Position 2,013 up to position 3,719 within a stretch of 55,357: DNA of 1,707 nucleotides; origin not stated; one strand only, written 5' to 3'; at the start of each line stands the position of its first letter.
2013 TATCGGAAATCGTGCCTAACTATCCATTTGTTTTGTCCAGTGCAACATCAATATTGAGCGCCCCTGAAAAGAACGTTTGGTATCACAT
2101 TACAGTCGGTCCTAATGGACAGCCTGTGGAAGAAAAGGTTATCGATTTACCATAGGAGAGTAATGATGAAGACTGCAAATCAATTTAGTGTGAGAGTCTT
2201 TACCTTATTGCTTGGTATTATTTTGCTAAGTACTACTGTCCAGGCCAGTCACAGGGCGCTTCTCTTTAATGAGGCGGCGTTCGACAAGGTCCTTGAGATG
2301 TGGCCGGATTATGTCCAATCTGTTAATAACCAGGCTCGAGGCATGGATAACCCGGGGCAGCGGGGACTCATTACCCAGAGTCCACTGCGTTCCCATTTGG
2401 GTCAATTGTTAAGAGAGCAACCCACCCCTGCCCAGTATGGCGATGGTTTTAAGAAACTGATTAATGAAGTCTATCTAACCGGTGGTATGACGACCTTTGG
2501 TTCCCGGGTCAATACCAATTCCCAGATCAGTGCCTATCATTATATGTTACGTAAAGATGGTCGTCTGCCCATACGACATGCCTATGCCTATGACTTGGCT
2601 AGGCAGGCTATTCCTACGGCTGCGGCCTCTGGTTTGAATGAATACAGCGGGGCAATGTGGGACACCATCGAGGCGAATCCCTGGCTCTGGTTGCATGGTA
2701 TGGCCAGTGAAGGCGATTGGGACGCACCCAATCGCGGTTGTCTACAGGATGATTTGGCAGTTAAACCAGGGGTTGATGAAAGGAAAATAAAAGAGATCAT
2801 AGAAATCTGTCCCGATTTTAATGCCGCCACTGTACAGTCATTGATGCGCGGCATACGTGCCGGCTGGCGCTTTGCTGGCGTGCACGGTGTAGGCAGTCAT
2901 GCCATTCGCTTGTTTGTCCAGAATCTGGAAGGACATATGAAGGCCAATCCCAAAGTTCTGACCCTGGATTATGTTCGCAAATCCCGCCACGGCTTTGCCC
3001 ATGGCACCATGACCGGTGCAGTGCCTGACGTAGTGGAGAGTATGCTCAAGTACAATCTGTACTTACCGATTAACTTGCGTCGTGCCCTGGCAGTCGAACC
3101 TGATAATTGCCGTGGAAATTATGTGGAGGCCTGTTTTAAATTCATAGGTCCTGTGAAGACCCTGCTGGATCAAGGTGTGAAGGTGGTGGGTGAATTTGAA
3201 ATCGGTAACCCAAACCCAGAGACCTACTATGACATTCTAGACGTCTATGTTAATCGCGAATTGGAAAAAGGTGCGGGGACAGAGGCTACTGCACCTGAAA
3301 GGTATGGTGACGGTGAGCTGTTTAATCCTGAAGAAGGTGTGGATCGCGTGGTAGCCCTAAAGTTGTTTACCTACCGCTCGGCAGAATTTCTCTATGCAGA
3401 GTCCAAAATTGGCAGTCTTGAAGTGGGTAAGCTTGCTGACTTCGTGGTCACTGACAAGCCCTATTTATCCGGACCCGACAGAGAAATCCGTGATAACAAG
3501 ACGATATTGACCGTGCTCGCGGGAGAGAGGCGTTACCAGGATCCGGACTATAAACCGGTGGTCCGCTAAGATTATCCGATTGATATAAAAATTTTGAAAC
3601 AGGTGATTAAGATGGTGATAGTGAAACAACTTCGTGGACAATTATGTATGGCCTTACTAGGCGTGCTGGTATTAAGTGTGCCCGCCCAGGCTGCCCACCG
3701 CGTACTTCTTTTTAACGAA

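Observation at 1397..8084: Gene fission of a periplasmic amidohydrolase: one HxH N-fragment followed by four tandem signal-peptide-bearing C-terminal modules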

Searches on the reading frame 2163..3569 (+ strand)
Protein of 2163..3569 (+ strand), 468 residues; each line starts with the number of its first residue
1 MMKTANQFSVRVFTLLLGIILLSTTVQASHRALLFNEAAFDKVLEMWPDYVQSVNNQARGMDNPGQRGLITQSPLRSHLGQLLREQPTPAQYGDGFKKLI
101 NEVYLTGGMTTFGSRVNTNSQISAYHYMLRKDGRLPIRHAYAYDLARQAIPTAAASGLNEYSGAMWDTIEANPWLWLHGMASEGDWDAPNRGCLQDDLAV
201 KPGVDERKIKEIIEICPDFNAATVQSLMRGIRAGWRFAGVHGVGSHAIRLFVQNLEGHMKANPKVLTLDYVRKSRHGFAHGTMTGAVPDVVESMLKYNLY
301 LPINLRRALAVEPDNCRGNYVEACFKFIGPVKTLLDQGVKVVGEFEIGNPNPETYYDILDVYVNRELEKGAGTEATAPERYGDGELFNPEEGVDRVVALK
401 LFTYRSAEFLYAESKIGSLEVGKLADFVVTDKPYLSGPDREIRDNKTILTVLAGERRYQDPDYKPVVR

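Call 3: search_protein_families(library=pfam, proteins=[window:2163-3569:+], max_evalue=0.01)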
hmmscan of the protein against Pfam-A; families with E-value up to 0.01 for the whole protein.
window:2163-3569:+ (468 aa): 2 families
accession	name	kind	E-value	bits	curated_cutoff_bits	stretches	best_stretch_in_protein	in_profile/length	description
PF07969.17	Amidohydro_3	-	1.2e-15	58.4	29.7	1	238-457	278-471/472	Amidohydrolase family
PF01979.26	Amidohydro_1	-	6.9e-06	26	25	1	388-451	276-339/345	Amidohydrolase family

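Call 8: find_homologous_proteins(query=window:2163-3566:+, max_evalue=0.00001)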
Query window:2163-3566:+ (468 aa): 235 proteins with E <= 0.00001 among 8000 candidates; the best 120 are listed.
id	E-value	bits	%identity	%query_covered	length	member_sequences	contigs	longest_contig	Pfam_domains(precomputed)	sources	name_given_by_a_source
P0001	0.0e+0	1036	95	100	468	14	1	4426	PF07969.18,PF01979.27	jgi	jgi:hypothetical protein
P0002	4.3e-280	947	85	100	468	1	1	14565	PF07969.18,PF01979.27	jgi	jgi:hypothetical protein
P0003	4.6e-266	901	81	100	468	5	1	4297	PF07969.18,PF01979.27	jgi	jgi:predicted amidohydrolase YtcJ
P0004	7.1e-262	887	80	100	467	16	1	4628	PF07969.18,PF01979.27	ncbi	-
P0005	5.1e-251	852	76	100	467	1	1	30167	PF07969.18,PF01979.27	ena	-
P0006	2.7e-250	849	76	100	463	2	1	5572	PF07969.18,PF01979.27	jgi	jgi:hypothetical protein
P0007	1.1e-244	831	76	99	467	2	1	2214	PF07969.18,PF01979.27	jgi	-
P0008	6.0e-244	828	73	100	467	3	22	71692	PF07969.18,PF01979.27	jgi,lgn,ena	jgi:hypothetical protein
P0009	2.5e-243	826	75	100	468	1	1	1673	PF07969.18,PF01979.27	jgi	jgi:predicted amidohydrolase YtcJ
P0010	3.6e-243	826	75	95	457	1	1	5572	PF07969.18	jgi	jgi:predicted amidohydrolase YtcJ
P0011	3.4e-239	813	76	97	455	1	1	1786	PF07969.18,PF01979.27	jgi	jgi:hypothetical protein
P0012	5.1e-239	812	72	100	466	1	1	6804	PF07969.18,PF01979.27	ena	-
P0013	7.3e-238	808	77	94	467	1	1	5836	PF07969.18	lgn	-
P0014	3.5e-236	803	74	96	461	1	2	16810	PF07969.18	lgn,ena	-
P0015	4.1e-236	802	73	100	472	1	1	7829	PF07969.18,PF01979.27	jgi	-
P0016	4.3e-234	796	75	95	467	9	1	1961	PF07969.18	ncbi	-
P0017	1.5e-233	794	73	98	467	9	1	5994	PF07969.18,PF01979.27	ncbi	-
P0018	3.7e-233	793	70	100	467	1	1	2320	PF07969.18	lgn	-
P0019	4.0e-233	793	74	96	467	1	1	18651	PF07969.18,PF01979.27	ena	-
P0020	2.7e-232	790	71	100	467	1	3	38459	PF07969.18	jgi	jgi:hypothetical protein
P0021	4.5e-232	789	72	100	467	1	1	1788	PF07969.18,PF01979.27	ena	-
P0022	1.4e-231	787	70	100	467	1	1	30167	PF07969.18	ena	-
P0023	4.3e-231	786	70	100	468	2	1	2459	PF07969.18,PF01979.27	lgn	-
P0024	7.9e-231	785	71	100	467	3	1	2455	PF07969.18,PF01979.27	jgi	jgi:hypothetical protein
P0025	1.9e-230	784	72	95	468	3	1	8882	PF07969.18,PF01979.27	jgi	jgi:predicted amidohydrolase YtcJ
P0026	9.9e-230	781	74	97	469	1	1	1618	PF07969.18,PF01979.27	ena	-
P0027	1.2e-229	781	71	100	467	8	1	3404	PF07969.18,PF01979.27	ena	-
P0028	9.4e-228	775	70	100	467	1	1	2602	PF07969.18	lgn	-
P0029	2.1e-227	774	70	100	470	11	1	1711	PF07969.18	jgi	jgi:hypothetical protein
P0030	1.2e-226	771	69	100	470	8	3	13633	PF07969.18,PF01979.27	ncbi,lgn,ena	-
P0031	2.6e-225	767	69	100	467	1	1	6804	PF07969.18,PF01979.27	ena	-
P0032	3.0e-224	763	72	94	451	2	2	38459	PF07969.18,PF01979.27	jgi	jgi:predicted amidohydrolase YtcJ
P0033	6.9e-224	762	70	100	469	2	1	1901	PF07969.18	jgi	-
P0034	1.5e-223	761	69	99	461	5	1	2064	PF07969.18,PF01979.27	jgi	-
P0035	4.9e-223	759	70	98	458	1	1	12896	PF07969.18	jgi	-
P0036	3.3e-222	757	68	100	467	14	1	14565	PF07969.18,PF01979.27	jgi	jgi:hypothetical protein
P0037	2.5e-220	750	69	99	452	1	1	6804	PF07969.18,PF01979.27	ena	-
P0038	1.4e-219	748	67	100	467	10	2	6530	PF07969.18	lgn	-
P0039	4.1e-219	746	68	99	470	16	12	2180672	PF07969.18,PF01979.27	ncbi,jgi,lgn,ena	-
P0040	1.1e-218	745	67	100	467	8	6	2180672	PF07969.18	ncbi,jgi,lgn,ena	-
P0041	4.6e-218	743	70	95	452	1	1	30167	PF07969.18,PF01979.27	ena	-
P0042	4.1e-217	740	68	99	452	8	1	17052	PF07969.18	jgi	jgi:hypothetical protein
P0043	2.9e-216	737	69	95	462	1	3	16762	PF07969.18,PF01979.27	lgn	-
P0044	4.9e-216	736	70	99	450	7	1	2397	PF07969.18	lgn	-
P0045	5.9e-216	736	66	98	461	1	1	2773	PF07969.18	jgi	-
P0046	1.6e-214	731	67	98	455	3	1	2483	PF07969.18,PF01979.27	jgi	jgi:hypothetical protein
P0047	2.5e-214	731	70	93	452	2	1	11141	PF07969.18,PF01979.27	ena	-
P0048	9.6e-214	729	68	97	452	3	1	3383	PF07969.18,PF01979.27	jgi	jgi:hypothetical protein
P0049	2.2e-212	724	68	100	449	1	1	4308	PF07969.18,PF01979.27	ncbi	-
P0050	1.7e-211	721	66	100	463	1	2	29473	PF07969.18,PF01979.27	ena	-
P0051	3.6e-211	720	67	95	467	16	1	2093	PF07969.18,PF01979.27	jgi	jgi:hypothetical protein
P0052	9.9e-210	715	70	95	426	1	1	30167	PF07969.18,PF01979.27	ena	-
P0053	1.0e-209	715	65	100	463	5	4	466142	PF07969.18,PF01979.27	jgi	jgi:hypothetical protein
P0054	2.2e-209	714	69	92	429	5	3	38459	PF07969.18,PF01979.27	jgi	jgi:hypothetical protein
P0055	2.4e-209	714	65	100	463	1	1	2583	PF07969.18,PF01979.27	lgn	-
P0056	2.3e-207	708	67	98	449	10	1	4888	PF07969.18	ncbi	-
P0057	2.9e-207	707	65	99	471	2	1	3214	PF07969.18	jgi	jgi:hypothetical protein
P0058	1.4e-206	705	66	97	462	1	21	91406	PF07969.18,PF01979.27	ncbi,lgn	-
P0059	2.0e-206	705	66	97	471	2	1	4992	PF07969.18,PF01979.27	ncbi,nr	ncbi:MAG: amidohydrolase family protein [Woeseiaceae bacterium]|nr:amidohydrolase family protein [Wo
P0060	2.7e-206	704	65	100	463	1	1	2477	PF07969.18,PF01979.27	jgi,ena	-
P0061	7.2e-206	703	64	97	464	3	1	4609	PF07969.18,PF01979.27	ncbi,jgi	ncbi:MAG: hypothetical protein ACI9XC_002633 [Gammaproteobacteria bacterium]|jgi:hypothetical protei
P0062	4.4e-205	700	65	99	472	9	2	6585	PF07969.18,PF01979.27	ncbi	-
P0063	1.3e-204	699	64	100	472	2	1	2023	PF07969.18,PF01979.27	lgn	-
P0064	1.4e-203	695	64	97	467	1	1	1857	PF07969.18,PF01979.27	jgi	jgi:hypothetical protein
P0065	1.5e-203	695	64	100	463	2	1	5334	PF07969.18,PF01979.27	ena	-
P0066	2.3e-203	694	64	100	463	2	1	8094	PF07969.18,PF01979.27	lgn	-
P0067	4.1e-203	694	63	98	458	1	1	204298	PF07969.18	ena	-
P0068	4.9e-203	693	63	100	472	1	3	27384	PF07969.18,PF01979.27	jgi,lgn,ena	-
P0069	5.0e-203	693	63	99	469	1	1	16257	PF07969.18,PF01979.27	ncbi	-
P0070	6.9e-203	693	63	100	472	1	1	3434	PF07969.18,PF01979.27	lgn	-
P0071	1.5e-202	692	63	100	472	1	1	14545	PF07969.18,PF01979.27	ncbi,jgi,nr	ncbi:MAG: amidohydrolase family protein [Gammaproteobacteria bacterium]|nr:amidohydrolase family pro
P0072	1.7e-202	692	63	100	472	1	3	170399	PF07969.18,PF01979.27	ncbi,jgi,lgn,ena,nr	ncbi:MAG: amidohydrolase family protein [Gammaproteobacteria bacterium]|nr:amidohydrolase family pro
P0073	1.8e-202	691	63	100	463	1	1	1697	PF07969.18,PF01979.27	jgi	-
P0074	2.3e-202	691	62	99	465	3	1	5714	PF07969.18,PF01979.27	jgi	jgi:hypothetical protein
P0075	3.5e-202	691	64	100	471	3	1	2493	PF07969.18,PF01979.27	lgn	-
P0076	4.6e-202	690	64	98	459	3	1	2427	PF07969.18,PF01979.27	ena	-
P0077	6.1e-202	690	64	100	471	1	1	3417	PF07969.18,PF01979.27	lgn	-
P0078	7.7e-202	689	62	99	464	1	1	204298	PF07969.18,PF01979.27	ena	-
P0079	1.0e-201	689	63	99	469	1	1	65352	PF07969.18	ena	-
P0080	1.4e-201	689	63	100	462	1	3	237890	PF07969.18,PF01979.27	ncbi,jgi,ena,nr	ncbi:MAG: amidohydrolase family protein [Gammaproteobacteria bacterium]|nr:amidohydrolase family pro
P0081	2.7e-201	688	63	100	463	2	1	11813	PF07969.18,PF01979.27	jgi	-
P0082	3.6e-201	687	66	94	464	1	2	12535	PF07969.18,PF01979.27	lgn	-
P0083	6.8e-201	686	64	100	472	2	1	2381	PF07969.18,PF01979.27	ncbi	-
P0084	7.4e-201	686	65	97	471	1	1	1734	PF07969.18,PF01979.27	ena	-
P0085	9.2e-201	686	63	100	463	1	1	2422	PF07969.18,PF01979.27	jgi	jgi:hypothetical protein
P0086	1.1e-200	686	80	78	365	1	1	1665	PF07969.18,PF01979.27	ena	-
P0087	1.5e-200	685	64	98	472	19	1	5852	PF07969.18,PF01979.27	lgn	-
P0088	7.9e-200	683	62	100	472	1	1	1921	PF07969.18,PF01979.27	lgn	-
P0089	1.0e-199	682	65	97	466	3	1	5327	PF07969.18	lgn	-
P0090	1.3e-199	682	63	100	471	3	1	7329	PF07969.18,PF01979.27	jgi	-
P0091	1.4e-199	682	62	98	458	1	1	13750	PF07969.18,PF01979.27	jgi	jgi:hypothetical protein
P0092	1.5e-199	682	63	98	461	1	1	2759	PF07969.18,PF01979.27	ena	-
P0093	1.5e-199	682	63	98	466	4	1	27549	PF07969.18,PF01979.27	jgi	jgi:hypothetical protein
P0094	2.6e-199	681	62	100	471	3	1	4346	PF07969.18,PF01979.27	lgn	-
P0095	3.4e-199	681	62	99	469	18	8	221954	PF07969.18,PF01979.27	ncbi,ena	-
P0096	7.7e-199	680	63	100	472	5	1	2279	PF07969.18,PF01979.27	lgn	-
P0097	7.7e-199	680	63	100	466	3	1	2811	PF07969.18,PF01979.27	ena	-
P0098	9.8e-199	679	62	100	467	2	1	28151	PF07969.18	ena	-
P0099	1.2e-198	679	62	100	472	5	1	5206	PF07969.18,PF01979.27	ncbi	-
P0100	2.4e-198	678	64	97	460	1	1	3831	PF07969.18,PF01979.27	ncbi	-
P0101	2.7e-198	678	63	99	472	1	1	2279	PF07969.18,PF01979.27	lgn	-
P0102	6.3e-198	677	62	98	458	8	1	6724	PF07969.18,PF01979.27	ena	-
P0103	3.1e-197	674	65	94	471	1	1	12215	PF07969.18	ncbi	-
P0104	3.8e-197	674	62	98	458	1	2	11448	PF07969.18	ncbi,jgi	ncbi:MAG: hypothetical protein ACI9XC_002222 [Gammaproteobacteria bacterium]|jgi:hypothetical protei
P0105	4.0e-197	674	63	96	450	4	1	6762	PF07969.18,PF01979.27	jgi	jgi:hypothetical protein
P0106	8.6e-197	673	64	95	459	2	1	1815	PF07969.18,PF01979.27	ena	-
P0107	8.7e-197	673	64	100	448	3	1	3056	PF07969.18,PF01979.27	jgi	jgi:predicted amidohydrolase YtcJ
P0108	8.7e-197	673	63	98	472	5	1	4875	PF07969.18,PF01979.27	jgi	jgi:hypothetical protein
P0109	8.9e-197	673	63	97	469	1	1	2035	PF07969.18,PF01979.27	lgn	-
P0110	1.0e-196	673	63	97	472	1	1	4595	PF07969.18,PF01979.27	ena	-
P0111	1.1e-196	672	62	100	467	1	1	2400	PF07969.18,PF01979.27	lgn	-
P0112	1.7e-196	672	68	89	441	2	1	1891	PF07969.18,PF01979.27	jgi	jgi:hypothetical protein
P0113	4.5e-196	670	63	97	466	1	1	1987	PF07969.18,PF01979.27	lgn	-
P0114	7.5e-196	670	61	100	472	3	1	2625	PF07969.18,PF01979.27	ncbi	-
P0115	7.7e-196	670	62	100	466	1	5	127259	PF07969.18,PF01979.27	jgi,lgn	jgi:hypothetical protein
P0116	1.1e-195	669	62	100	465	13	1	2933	PF07969.18,PF01979.27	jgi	jgi:Amidohydrolase family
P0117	2.0e-195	668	61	98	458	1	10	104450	PF07969.18,PF01979.27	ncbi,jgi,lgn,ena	ncbi:MAG: amidohydrolase family protein [Gammaproteobacteria bacterium]|jgi:hypothetical protein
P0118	2.4e-195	668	61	100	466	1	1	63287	PF07969.18,PF01979.27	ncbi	-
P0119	3.3e-195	668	60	100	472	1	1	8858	PF07969.18,PF01979.27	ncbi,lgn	ncbi:MAG: amidohydrolase family protein [Woeseiaceae bacterium]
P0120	5.1e-195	667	60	100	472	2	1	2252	PF07969.18,PF01979.27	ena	-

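Call 10: find_encoding_contigs(protein=P0039, flank=10000, max_places=3)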
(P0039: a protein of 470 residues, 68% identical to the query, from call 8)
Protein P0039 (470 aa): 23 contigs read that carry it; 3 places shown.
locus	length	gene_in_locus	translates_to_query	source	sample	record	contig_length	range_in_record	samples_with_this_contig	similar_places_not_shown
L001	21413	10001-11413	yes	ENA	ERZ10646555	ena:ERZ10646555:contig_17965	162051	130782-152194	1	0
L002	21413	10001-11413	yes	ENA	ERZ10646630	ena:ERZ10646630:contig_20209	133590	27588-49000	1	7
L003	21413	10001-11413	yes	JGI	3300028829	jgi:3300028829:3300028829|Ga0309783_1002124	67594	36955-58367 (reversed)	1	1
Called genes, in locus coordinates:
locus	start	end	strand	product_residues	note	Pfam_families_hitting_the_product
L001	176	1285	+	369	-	PF08240:ADH_N, PF00107:ADH_zinc_N, PF13602:ADH_zinc_N_2 (faint)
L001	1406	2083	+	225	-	PF03737:RraA-like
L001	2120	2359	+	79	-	-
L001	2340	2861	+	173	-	PF04909:Amidohydro_2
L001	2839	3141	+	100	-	PF04909:Amidohydro_2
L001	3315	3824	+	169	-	PF00080:Sod_Cu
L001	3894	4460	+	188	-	-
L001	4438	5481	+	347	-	-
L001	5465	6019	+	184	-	-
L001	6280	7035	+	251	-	-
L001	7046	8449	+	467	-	PF07969:Amidohydro_3, PF01979:Amidohydro_1 (weak)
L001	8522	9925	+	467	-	PF07969:Amidohydro_3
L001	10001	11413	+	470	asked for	PF07969:Amidohydro_3, PF01979:Amidohydro_1 (weak)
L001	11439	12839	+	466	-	PF07969:Amidohydro_3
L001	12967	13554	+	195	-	-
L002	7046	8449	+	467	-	PF07969:Amidohydro_3, PF01979:Amidohydro_1 (weak)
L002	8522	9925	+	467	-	PF07969:Amidohydro_3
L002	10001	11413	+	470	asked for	PF07969:Amidohydro_3, PF01979:Amidohydro_1 (weak)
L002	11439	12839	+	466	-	PF07969:Amidohydro_3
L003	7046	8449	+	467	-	PF07969:Amidohydro_3, PF01979:Amidohydro_1 (weak)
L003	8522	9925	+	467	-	PF07969:Amidohydro_3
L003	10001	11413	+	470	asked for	PF07969:Amidohydro_3, PF01979:Amidohydro_1 (weak)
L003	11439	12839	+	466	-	PF07969:Amidohydro_3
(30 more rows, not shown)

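Call 11: find_encoding_contigs(protein=P0080, flank=10000, max_places=2)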
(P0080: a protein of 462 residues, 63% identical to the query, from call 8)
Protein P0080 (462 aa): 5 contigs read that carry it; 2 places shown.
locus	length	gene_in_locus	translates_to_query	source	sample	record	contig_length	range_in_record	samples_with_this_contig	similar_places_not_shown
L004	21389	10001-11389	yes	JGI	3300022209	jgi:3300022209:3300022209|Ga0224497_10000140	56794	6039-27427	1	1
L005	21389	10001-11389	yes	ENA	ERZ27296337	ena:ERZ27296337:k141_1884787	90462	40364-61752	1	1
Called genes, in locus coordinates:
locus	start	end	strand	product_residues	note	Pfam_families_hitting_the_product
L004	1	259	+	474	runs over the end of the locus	PF00497:SBP_bac_3, PF01464:SLT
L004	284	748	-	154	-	PF00383:dCMP_cyt_deam_1, PF14437:MafB19-deam, PF14439:Bd3614-deam (faint)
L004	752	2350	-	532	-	PF00117:GATase, PF07722:Peptidase_C26, PF02540:NAD_synthase, PF00958:GMP_synt_C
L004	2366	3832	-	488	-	PF00478:IMPDH, PF00571:CBS, PF03060:NMO (weak), PF00977:His_biosynth (faint), PF01070:FMN_dh (weak)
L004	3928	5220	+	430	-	PF13742:tRNA_anti_2, PF01336:tRNA_anti-codon, PF02601:Exonuc_VII_L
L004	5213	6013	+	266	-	PF18421:Peptidase_M23_N, PF01551:Peptidase_M23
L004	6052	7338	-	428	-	PF00909:Ammonium_transp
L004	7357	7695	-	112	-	PF00543:P-II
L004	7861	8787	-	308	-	PF02574:S-methyl_trans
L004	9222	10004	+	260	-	PF07969:Amidohydro_3 (faint)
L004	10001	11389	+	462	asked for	PF07969:Amidohydro_3, PF01979:Amidohydro_1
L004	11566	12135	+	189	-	PF02627:CMD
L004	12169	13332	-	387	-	PF07143:AttH, PF17186:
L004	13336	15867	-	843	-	PF12704:MacB_PCD, PF02687:FtsX, PF12704:MacB_PCD, PF02687:FtsX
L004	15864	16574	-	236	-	PF00005:ABC_tran, PF02463:SMC_N (faint)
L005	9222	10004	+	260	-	PF07969:Amidohydro_3 (faint)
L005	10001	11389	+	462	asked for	PF07969:Amidohydro_3, PF01979:Amidohydro_1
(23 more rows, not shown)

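Call 17: find_related_loci(query=A2, collection=genome_contigs, flank=10000)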
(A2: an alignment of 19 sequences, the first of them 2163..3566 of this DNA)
Query A2 (468 aa) in genome_contigs; peptide patterns used: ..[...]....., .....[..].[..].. (x = any residue, [..] = any of these).
54 stretches matched a pattern; 19 encode a relative of the query (tblastn E <= 1e-3); 16 distinct loci.
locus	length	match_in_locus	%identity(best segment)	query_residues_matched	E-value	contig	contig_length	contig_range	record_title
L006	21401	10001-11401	82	2-468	0e+0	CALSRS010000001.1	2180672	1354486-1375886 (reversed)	MAG: uncultured Gammaproteobacteria bacterium isolate L_MB228 genome assembly, contig: contig_31686_L_MB228, whole genom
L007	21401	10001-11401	79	2-468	0e+0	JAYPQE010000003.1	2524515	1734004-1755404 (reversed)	MAG: Candidatus Eutrophobius brisbanensis isolate SD3109_NP_maxbin_bins.tsv.086 contig_7445_pilon, whole genome shotgun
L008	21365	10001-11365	71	14-468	0e+0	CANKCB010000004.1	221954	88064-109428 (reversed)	MAG: Gammaproteobacteria bacterium isolate RH-27jun17-231 genome assembly, contig: RH-27jun17-C100, whole genome shotgun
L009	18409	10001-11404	80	1-468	0e+0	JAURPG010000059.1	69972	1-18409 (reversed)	MAG: Gammaproteobacteria bacterium isolate SFB_South_Co_18 k141_1941049, whole genome shotgun sequence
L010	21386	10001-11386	64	2-468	0e+0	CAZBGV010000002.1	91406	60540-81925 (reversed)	MAG TPA_asm: uncultured Woeseiaceae bacterium isolate SRP263527_co2_88 genome assembly, contig: NODE_146_length_91406_co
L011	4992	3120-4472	66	10-465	0e+0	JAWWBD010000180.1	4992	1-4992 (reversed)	MAG: Woeseiaceae bacterium isolate HN16.bin.2 k141_1974300_length_4992_cov_7.6685, whole genome shotgun sequence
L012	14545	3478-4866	63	2-468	0e+0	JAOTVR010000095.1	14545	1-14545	MAG: Gammaproteobacteria bacterium isolate 13_May_SF_Bin53 13_May_SF_Bin53_scaffold_3232_c1, whole genome shotgun sequen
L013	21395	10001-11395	62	1-468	0e+0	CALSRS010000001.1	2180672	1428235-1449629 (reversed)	MAG: uncultured Gammaproteobacteria bacterium isolate L_MB228 genome assembly, contig: contig_31686_L_MB228, whole genom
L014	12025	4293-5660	62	10-466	0e+0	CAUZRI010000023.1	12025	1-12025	MAG: Gammaproteobacteria bacterium isolate CB4_SCM.19 genome assembly, contig: Ga0302127_10002109, whole genome shotgun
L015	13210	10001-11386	62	2-467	0e+0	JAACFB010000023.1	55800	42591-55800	MAG: Gammaproteobacteria bacterium isolate bin.9 scaffold_80, whole genome shotgun sequence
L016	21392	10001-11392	61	1-468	0e+0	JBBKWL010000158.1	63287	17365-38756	MAG: Woeseiaceae bacterium isolate metabat_bins.284 k119_407318, whole genome shotgun sequence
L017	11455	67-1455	62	2-466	0e+0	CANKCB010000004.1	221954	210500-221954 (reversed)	MAG: Gammaproteobacteria bacterium isolate RH-27jun17-231 genome assembly, contig: RH-27jun17-C100, whole genome shotgun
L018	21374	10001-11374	58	6-464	0e+0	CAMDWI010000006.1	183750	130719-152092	MAG: Klebsiella pneumoniae isolate MH-09jul19-253 genome assembly, contig: MH-09jul19-C77, whole genome shotgun sequence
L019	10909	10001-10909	62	2-304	3e-134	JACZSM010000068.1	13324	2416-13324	MAG: Proteobacteria bacterium isolate B112T1L10 B112T1L10_NODE7254, whole genome shotgun sequence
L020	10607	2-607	59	263-468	7e-76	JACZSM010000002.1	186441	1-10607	MAG: Proteobacteria bacterium isolate B112T1L10 B112T1L10_NODE8, whole genome shotgun sequence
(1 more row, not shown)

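Call 20: search_protein_families(library=ncbifam, proteins=[window:2163-3566:+], max_evalue=0.001)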
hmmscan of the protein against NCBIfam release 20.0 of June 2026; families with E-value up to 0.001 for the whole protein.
window:2163-3566:+ (468 aa): 2 families
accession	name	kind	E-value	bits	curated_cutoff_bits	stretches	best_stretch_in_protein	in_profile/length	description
NF005211.0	PRK06687.1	equivalog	0.00036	19.4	703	1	397-430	338-371/419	TRZ/ATZ family protein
NF006056.0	PRK08204.1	subfamily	0.00081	18.3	391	0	386-431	335-380/449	hypothetical protein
